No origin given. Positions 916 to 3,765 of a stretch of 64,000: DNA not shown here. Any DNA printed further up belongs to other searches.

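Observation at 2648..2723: In-frame palindrome made of GGGAGNC heptads inside the ligD inter-domain linker (hairpin- and G-quadruplex-capable)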

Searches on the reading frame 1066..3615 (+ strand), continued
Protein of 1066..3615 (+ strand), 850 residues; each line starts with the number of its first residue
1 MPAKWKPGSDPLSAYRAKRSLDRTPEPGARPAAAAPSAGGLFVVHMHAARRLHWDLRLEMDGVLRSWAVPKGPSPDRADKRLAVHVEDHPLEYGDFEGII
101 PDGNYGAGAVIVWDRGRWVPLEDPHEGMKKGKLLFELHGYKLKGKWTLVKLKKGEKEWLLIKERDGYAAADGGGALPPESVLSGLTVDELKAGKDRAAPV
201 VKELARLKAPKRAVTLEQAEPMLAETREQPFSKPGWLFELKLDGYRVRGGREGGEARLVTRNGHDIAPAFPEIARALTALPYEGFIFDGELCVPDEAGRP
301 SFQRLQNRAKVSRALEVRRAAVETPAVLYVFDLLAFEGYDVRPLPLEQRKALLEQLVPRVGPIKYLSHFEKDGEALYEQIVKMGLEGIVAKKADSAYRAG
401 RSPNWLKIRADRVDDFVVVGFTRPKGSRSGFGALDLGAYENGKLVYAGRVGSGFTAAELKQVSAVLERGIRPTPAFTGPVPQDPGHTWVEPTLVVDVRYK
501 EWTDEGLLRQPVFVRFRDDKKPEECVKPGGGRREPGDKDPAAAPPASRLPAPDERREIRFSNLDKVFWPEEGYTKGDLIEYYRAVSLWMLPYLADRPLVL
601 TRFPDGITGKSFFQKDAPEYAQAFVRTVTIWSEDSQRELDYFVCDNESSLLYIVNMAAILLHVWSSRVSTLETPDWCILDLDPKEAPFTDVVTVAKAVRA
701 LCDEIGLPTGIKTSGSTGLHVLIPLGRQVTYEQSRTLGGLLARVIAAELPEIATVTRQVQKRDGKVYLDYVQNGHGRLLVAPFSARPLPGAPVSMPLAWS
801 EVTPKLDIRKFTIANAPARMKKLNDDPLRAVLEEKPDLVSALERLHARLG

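Call 87: search_solved_structures(query=window:1066-3615:+, max_evalue=0.00001)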
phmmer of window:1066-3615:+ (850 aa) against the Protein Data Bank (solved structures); distinct sequences matched with E-value up to 0.00001: 43.
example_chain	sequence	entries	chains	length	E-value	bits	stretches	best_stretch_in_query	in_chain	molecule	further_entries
5dmu_A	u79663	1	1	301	3.3e-56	194.1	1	554-825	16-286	NHEJ Polymerase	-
2lj6_A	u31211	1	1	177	8e-55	189.5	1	7-169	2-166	Probable ATP-dependent DNA ligase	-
3n9b_A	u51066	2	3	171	2.4e-51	178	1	23-183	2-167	Probable ATP-dependent DNA ligase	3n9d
6sa0_A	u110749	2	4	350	6.1e-43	150.2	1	557-828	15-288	DNA polymerase LigD, polymerase domain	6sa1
5op0_B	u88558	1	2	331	6.4e-43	150.1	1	557-828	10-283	DNA polymerase LigD, polymerase domain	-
1vs0_A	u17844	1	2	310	5.7e-40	140.3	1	221-527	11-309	Putative DNA ligase-like protein Rv0938/MT0965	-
6nhx_A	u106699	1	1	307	2.6e-39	138.2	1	221-527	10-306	ATP-dependent DNA ligase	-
6nhz_A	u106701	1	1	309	3.8e-39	137.6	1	221-527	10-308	ATP-dependent DNA ligase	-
3p43_A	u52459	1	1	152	1.6e-38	135.6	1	12-163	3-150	Putative uncharacterized protein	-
5dmp_A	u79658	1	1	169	2.7e-34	121.6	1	41-190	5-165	Uncharacterized protein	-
2fao_A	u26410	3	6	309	8.6e-34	119.9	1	557-830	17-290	probable ATP-dependent DNA ligase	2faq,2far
2iru_A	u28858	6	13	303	1.7e-32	115.6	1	554-804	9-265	Putative DNA ligase-like protein Rv0938/MT0965 | DNA ligase-like protein Rv0938/MT0965 | Putative DNA ligase-like protein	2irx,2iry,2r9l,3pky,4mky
3p4h_A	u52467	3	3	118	7.4e-32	113.5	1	42-162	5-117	ATP-dependent DNA ligase, N-terminal domain protein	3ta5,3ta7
2cfm_A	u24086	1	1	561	2.4e-30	108.5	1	237-525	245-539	THERMOSTABLE DNA LIGASE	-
4eq5_A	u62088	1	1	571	6.3e-29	103.8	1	222-525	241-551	DNA ligase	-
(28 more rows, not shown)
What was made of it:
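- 1066..3618 (+): LigD gene (PE-Lig-Pol order, 850 aa). The true start may be about 20 codons downstream. PDB domain matches (call 87).
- Checked: Solved LigD ligase domains align to residues 221-527 and solved polymerase domains from residue 554/557 (call 87).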
